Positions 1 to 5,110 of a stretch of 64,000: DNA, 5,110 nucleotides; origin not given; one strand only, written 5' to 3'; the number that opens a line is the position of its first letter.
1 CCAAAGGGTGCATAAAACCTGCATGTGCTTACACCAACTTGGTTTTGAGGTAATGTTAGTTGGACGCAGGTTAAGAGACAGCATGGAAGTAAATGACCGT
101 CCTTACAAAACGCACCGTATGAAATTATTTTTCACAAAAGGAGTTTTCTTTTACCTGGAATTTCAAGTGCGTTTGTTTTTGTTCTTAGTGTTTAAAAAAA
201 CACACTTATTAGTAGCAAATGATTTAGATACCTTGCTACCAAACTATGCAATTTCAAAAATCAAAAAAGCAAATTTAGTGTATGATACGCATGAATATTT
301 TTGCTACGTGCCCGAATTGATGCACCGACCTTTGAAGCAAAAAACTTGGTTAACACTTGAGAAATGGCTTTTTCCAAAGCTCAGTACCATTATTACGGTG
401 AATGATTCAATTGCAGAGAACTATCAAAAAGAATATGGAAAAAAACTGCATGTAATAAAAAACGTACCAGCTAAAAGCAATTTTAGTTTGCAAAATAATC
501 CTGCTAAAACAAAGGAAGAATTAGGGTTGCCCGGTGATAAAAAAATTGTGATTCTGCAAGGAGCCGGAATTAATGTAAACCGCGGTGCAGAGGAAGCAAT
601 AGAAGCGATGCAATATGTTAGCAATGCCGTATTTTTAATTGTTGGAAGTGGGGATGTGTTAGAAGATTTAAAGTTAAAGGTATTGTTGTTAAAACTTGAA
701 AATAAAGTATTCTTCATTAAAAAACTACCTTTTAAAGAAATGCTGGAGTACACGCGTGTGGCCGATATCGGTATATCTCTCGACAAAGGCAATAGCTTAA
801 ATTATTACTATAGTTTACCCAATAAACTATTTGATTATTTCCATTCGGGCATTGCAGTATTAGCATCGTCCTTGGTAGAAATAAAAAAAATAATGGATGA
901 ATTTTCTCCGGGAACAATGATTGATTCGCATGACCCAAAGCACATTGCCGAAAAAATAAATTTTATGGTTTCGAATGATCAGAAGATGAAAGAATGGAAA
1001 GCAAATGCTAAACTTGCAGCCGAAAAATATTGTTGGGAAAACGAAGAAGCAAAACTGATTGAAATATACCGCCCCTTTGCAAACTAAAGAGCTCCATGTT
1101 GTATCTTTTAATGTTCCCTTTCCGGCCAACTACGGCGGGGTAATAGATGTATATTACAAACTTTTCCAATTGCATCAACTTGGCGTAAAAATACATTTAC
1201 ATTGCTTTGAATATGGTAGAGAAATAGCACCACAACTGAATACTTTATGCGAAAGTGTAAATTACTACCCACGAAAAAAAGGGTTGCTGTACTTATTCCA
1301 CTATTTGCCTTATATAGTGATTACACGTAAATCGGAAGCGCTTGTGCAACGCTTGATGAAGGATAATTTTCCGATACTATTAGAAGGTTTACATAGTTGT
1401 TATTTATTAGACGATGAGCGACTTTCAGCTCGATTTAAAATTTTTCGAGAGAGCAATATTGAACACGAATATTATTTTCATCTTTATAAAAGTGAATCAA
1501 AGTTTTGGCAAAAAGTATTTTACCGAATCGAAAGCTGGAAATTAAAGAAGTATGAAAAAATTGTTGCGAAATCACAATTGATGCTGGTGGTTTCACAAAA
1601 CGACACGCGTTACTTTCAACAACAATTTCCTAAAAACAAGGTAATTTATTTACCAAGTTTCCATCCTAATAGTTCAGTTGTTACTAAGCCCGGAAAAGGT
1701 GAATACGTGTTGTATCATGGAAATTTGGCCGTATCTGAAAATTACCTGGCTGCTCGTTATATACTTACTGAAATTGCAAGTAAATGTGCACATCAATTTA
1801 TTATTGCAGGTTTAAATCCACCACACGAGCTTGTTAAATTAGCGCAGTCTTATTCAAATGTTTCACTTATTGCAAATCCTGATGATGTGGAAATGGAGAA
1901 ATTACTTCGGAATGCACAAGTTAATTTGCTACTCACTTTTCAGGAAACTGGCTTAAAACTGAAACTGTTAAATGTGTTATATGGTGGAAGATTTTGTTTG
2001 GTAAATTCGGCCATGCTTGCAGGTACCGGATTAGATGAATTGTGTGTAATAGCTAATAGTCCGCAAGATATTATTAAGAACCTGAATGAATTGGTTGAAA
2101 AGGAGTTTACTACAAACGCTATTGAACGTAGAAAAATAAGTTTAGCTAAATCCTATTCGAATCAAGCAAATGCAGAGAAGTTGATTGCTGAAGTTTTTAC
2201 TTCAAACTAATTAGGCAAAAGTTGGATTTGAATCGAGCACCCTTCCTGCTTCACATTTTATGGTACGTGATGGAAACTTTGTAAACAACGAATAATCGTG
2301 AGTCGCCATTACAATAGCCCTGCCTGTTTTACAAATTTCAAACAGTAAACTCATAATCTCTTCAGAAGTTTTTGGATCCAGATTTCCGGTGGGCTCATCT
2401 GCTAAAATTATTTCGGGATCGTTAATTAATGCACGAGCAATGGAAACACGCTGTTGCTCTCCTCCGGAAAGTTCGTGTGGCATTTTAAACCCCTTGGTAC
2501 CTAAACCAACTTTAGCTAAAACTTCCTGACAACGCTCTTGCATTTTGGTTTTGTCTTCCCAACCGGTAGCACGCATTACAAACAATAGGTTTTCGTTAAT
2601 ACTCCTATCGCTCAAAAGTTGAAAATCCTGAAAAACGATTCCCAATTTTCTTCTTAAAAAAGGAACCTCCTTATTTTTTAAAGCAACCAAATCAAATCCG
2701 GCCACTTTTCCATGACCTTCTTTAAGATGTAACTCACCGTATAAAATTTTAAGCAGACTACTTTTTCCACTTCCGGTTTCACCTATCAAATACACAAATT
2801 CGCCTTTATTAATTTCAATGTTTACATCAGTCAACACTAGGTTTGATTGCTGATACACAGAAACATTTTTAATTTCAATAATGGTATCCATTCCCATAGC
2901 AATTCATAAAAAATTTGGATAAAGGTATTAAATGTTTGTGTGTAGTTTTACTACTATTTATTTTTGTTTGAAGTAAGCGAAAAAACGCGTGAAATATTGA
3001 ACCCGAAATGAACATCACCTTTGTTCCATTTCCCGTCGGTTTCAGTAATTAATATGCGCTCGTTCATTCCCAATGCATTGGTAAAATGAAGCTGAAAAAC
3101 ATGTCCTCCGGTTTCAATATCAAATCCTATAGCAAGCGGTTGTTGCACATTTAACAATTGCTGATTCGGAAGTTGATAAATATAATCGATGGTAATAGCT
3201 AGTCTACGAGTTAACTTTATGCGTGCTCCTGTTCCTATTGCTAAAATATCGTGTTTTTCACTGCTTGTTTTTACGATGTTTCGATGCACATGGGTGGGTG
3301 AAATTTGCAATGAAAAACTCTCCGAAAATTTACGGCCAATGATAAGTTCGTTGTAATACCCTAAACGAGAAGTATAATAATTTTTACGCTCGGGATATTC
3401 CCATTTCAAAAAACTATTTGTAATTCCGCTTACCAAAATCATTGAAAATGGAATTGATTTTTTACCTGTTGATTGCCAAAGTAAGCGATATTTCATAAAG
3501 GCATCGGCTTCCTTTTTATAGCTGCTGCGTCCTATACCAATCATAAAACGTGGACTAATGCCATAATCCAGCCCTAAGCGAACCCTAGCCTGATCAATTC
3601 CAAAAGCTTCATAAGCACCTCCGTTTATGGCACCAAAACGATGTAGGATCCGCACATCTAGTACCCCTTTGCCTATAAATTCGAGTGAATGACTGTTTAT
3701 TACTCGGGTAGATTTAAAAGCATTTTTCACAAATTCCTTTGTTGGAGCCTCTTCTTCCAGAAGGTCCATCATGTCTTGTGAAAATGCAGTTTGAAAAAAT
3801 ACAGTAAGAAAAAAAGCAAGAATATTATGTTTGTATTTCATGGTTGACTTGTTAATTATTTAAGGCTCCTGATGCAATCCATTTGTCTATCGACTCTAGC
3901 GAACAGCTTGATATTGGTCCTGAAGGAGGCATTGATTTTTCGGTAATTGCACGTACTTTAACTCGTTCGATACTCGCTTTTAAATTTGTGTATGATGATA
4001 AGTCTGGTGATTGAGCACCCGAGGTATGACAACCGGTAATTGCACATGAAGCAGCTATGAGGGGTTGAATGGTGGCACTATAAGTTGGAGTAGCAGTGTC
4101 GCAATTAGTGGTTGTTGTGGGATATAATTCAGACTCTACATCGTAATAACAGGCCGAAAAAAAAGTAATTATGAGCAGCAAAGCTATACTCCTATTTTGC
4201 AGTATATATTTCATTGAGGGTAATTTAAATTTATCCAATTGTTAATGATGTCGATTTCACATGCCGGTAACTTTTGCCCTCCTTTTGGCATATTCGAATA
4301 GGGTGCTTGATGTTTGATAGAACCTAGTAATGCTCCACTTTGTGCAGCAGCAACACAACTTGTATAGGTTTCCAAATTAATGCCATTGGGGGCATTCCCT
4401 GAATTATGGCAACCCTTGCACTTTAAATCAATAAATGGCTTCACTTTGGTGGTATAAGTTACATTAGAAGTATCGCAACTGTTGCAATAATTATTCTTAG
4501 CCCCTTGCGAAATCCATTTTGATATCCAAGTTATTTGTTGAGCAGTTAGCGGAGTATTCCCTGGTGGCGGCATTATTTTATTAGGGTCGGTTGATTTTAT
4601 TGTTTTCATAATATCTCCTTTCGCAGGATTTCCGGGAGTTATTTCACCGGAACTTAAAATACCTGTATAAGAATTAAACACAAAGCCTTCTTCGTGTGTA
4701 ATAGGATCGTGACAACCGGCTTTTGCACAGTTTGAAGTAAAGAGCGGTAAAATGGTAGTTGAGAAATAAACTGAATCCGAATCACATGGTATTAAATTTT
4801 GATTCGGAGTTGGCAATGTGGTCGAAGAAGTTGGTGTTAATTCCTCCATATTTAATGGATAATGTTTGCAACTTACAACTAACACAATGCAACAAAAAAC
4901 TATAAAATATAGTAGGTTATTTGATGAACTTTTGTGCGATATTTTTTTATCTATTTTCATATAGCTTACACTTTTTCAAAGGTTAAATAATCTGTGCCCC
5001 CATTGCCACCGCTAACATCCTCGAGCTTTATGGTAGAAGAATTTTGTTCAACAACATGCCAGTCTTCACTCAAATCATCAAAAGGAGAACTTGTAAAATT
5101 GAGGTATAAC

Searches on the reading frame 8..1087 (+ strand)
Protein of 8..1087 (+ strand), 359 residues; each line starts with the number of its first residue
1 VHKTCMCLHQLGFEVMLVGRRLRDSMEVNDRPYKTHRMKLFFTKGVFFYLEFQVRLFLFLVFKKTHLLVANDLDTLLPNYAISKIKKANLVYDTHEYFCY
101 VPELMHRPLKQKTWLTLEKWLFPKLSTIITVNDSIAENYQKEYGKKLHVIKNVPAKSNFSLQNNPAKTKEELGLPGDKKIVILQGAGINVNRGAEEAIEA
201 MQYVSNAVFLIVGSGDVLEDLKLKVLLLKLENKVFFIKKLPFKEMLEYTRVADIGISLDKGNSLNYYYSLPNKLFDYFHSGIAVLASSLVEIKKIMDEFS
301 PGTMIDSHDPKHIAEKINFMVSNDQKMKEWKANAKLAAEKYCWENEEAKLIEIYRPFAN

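Call 59: search_protein_families(library=pfam, proteins=[window:8-1087:+], max_evalue=0.00001)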
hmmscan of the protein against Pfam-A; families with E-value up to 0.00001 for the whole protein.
window:8-1087:+ (359 aa): 3 families
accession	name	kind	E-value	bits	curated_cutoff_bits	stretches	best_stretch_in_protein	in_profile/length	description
PF00534.26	Glycos_transf_1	-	9e-15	55.1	26.4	1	168-335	5-170/172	Glycosyl transferases group 1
PF13692.12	Glyco_trans_1_4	-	1e-10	42.4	27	1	189-322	11-141/142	Glycosyl transferases group 1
PF13439.12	Glyco_transf_4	-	7.8e-09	36.2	28.5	1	5-152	12-164/170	Glycosyltransferase Family 4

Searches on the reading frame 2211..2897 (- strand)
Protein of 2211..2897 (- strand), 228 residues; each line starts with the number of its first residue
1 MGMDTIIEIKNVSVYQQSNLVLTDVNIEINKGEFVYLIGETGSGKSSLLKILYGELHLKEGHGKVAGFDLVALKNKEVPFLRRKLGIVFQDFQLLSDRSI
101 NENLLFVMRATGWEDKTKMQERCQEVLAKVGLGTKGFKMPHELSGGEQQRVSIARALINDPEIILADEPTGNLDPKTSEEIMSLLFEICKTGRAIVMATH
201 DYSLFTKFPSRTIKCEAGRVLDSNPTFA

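Call 59: search_protein_families(library=pfam, proteins=[window:2211-2897:-], max_evalue=0.00001)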
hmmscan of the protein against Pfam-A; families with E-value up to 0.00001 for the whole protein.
window:2211-2897:- (228 aa): 2 families
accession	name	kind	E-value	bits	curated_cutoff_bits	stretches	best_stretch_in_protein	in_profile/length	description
PF00005.33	ABC_tran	-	3.2e-34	118.9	25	1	22-170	1-136/137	ABC transporter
PF13304.12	AAA_21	-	5.4e-07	30.4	27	0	142-204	237-302/304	AAA domain, putative AbiEii toxin, Type IV TA system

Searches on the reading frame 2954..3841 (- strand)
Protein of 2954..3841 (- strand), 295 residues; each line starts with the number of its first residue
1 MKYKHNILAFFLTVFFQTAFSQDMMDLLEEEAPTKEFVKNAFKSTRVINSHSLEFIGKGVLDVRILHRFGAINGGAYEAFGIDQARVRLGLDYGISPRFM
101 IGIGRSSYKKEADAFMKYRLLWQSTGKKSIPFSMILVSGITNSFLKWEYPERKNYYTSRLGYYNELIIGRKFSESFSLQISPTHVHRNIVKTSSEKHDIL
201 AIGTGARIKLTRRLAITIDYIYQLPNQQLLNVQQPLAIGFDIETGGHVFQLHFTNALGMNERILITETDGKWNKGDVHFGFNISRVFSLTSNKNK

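Call 59: search_protein_families(library=pfam, proteins=[window:2954-3841:-], max_evalue=0.00001)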
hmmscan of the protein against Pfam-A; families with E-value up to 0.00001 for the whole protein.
window:2954-3841:- (295 aa): 1 family
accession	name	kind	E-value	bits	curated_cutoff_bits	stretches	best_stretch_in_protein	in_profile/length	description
PF19089.6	DUF5777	-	4.5e-90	301.7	23.1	1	42-287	1-247/247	Membrane bound beta barrel domain (DUF5777)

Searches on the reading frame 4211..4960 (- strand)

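Call 59: search_protein_families(library=pfam, proteins=[window:4211-4960:-], max_evalue=0.00001)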
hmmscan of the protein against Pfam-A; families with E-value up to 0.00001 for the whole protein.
window:4211-4960:- (249 aa): 1 family
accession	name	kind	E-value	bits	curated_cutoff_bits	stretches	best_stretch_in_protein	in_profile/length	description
PF07635.16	PSCyt1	-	1.8e-11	44.9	22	1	82-134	3-59/59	Planctomycete cytochrome C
